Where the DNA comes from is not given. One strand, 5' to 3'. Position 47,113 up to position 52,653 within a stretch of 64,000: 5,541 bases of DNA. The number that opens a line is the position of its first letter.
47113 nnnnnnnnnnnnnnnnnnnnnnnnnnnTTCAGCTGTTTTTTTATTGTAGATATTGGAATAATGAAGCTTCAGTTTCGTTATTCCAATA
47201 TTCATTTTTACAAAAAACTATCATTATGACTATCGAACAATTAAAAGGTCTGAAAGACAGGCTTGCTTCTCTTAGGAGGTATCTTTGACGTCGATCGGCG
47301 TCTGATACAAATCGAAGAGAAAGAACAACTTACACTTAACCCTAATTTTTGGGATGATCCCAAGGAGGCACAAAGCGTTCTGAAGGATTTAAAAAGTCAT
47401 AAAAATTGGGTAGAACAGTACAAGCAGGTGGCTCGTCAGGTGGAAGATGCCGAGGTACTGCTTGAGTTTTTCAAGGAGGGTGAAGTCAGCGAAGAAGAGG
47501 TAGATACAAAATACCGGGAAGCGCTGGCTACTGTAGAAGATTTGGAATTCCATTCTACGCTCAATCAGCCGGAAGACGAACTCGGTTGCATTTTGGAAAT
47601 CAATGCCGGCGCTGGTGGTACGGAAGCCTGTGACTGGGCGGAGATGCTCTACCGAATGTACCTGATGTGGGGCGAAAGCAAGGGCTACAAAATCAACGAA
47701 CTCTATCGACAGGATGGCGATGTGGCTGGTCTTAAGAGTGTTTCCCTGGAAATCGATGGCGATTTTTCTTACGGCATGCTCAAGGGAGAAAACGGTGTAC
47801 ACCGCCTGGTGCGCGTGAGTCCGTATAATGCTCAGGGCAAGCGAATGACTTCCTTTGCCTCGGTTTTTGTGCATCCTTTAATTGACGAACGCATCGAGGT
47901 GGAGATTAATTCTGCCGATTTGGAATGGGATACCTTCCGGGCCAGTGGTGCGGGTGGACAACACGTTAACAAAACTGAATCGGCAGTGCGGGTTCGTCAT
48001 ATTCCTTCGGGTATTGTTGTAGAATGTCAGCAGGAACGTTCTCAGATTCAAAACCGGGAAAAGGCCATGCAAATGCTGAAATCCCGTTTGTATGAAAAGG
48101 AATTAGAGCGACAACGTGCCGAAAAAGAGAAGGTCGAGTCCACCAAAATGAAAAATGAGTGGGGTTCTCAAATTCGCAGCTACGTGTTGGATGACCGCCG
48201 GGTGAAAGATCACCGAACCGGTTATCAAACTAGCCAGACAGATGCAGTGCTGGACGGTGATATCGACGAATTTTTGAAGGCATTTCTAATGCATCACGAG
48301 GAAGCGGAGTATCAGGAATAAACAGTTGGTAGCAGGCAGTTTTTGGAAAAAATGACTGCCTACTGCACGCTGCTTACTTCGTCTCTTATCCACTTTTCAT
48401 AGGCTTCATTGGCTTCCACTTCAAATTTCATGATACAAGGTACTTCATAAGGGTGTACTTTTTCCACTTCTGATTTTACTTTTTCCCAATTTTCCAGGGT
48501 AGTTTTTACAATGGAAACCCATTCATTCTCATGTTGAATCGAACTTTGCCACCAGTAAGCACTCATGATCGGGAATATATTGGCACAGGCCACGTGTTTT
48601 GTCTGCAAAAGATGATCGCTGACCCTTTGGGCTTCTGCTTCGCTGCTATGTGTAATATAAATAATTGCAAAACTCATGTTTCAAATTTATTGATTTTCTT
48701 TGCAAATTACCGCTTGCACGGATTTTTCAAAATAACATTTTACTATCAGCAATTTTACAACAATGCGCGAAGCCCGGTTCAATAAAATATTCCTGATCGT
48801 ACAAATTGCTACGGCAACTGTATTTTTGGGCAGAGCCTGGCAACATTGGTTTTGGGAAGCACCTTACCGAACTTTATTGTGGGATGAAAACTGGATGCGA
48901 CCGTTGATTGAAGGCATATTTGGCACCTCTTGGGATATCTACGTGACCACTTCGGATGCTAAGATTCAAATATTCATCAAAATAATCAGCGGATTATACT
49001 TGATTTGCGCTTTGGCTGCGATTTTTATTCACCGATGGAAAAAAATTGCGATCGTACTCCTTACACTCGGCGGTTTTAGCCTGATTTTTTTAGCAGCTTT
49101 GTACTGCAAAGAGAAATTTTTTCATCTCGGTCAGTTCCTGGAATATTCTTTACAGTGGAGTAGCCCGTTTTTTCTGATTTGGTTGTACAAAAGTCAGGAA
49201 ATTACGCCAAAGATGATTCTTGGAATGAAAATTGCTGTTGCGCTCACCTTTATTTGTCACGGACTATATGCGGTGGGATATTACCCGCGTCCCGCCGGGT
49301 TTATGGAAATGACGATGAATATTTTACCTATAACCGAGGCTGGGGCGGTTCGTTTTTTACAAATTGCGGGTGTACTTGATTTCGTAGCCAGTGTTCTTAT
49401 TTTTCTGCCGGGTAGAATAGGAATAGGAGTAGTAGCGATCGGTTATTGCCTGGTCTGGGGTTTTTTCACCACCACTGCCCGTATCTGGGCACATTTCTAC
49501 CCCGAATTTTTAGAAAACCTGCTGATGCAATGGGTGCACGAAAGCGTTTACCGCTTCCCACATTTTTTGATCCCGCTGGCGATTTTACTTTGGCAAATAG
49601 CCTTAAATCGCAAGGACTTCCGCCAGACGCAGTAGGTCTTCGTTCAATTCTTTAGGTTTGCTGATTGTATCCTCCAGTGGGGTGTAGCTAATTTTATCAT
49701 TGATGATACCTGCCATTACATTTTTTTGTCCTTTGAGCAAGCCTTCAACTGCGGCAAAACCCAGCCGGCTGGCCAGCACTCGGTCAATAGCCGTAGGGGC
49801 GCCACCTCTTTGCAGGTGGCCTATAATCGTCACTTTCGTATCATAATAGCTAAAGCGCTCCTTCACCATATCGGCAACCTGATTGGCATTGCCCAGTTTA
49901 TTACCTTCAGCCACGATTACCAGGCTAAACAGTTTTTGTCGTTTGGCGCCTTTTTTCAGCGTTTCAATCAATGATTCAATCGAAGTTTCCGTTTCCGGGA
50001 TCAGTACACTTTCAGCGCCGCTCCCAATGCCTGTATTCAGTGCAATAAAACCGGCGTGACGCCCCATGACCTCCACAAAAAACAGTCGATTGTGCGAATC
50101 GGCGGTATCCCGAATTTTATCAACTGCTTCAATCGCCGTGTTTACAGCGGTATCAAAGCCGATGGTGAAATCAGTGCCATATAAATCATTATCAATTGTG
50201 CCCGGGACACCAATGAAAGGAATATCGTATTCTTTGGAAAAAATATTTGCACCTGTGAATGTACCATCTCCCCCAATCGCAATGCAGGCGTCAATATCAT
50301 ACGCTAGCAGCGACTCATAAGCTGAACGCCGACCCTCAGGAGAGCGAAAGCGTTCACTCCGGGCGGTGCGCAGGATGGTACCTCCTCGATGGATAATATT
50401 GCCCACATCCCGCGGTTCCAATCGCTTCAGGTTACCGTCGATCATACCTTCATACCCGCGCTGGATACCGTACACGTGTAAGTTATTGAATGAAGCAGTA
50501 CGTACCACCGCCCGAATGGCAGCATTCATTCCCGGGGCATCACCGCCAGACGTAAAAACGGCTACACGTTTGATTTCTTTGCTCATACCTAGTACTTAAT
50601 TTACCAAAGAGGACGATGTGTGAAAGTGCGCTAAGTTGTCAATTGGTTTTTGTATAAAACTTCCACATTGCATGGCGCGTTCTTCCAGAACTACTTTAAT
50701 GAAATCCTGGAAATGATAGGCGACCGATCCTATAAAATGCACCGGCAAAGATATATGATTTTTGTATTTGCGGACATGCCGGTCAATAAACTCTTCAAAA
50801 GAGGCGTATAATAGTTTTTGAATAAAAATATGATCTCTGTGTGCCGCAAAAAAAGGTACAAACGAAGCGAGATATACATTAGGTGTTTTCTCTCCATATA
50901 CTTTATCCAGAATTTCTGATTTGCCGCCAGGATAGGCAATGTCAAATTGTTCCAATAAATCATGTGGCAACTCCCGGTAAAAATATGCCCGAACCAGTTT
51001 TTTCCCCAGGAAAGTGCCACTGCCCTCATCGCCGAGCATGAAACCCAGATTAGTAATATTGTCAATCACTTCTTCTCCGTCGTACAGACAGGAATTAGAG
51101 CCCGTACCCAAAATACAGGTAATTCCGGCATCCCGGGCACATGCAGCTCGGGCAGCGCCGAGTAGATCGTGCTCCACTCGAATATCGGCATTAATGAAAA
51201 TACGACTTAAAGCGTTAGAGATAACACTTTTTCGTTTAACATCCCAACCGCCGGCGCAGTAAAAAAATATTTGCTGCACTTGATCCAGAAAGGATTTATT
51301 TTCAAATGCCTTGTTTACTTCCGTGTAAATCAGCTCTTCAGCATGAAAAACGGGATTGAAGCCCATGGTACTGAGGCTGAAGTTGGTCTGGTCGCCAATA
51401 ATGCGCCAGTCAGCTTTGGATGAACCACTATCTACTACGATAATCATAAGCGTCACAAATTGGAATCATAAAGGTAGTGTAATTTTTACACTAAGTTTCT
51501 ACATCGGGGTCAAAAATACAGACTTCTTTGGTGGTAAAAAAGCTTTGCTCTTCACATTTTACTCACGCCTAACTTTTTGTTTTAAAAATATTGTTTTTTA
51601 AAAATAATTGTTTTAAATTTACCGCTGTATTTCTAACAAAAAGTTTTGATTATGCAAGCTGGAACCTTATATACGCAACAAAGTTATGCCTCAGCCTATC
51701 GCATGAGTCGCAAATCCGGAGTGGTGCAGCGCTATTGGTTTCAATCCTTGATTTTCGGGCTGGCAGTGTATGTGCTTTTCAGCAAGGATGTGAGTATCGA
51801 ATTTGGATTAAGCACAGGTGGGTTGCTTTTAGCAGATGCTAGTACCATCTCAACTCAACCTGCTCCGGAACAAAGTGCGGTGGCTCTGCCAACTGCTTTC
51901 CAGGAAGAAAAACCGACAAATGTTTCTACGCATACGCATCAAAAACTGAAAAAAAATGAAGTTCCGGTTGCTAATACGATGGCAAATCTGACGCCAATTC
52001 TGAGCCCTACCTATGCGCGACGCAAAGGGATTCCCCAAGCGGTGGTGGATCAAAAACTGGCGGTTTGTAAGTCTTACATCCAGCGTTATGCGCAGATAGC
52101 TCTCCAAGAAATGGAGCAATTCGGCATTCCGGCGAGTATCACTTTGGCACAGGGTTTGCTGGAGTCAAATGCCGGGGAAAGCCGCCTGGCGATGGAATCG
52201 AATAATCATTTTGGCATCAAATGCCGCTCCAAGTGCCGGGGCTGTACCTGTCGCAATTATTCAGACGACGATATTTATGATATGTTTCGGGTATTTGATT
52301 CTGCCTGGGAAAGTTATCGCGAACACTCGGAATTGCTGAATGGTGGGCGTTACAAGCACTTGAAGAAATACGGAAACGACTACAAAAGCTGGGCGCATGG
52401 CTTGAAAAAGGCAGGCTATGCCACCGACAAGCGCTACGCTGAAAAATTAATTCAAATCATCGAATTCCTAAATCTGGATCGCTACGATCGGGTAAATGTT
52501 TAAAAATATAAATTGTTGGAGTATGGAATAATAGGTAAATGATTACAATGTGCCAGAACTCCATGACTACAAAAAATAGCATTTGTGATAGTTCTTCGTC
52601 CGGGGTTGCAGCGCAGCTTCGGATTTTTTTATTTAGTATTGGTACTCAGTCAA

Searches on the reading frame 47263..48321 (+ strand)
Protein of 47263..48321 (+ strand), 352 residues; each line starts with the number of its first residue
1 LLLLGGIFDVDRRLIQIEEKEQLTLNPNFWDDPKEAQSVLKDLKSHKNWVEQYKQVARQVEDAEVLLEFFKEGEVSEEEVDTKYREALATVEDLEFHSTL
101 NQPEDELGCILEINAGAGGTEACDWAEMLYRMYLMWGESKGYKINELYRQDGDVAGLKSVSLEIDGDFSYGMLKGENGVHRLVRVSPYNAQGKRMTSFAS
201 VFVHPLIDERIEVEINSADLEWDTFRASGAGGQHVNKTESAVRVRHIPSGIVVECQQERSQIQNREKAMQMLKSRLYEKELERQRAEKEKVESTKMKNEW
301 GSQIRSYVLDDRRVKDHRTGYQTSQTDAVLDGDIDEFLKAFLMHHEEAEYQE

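Call 49: search_protein_families(library=pfam, proteins=[window:47263-48321:+], max_evalue=0.001)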
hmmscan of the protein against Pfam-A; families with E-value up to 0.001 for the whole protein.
window:47263-48321:+ (352 aa): 2 families
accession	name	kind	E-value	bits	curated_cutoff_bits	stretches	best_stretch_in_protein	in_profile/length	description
PF03462.23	PCRF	-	1.3e-51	175.6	24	1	16-201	4-194/194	PCRF domain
PF00472.26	RF-1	-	4.7e-43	146.3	35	1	210-318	2-116/116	RF-1 domain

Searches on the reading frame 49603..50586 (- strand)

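Call 49: search_protein_families(library=pfam, proteins=[window:49603-50586:-], max_evalue=0.001)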
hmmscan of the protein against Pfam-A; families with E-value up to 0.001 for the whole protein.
window:49603-50586:- (327 aa): 2 families
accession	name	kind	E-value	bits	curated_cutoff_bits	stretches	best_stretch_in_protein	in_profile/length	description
PF00365.25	PFK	-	2.3e-110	368.7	30.9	1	7-282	1-276/277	Phosphofructokinase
PF01513.26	NAD_kinase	-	5.4e-05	23.9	25.5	1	88-128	63-103/130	ATP-NAD kinase N-terminal domain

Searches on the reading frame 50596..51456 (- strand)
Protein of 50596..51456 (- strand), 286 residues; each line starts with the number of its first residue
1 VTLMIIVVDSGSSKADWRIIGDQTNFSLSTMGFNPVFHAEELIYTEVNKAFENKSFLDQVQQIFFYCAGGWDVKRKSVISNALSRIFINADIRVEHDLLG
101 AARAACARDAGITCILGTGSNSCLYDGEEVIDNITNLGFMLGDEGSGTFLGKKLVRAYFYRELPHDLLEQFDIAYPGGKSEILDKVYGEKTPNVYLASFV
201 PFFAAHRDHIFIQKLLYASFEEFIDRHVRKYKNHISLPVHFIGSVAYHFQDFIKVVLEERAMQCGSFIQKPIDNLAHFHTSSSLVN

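Call 49: search_protein_families(library=pfam, proteins=[window:50596-51456:-], max_evalue=0.001)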
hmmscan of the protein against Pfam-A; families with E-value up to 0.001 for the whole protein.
window:50596-51456:- (286 aa): 1 family
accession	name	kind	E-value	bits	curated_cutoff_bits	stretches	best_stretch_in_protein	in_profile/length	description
PF01869.26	BcrAD_BadFG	-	0.00086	19.3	31.5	0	8-150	3-147/271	BadF/BadG/BcrA/BcrD ATPase family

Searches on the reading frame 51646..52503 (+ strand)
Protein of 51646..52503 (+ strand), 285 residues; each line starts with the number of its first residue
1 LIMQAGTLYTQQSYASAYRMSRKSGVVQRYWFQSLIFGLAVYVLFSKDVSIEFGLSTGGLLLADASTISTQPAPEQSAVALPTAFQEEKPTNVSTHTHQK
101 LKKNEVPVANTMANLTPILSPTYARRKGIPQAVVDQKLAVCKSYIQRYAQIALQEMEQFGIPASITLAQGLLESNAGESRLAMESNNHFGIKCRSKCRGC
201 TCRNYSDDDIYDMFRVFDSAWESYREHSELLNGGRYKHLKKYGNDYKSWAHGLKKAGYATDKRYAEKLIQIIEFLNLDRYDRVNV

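Call 49: search_protein_families(library=pfam, proteins=[window:51646-52503:+], max_evalue=0.001)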
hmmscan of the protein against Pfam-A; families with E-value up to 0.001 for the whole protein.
window:51646-52503:+ (285 aa): 1 family
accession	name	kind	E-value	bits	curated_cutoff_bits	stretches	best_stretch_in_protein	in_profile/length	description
PF01832.25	Glucosaminidase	-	3.3e-35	121.9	30.2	1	150-276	2-122/123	Mannosyl-glycoprotein endo-beta-N-acetylglucosaminidase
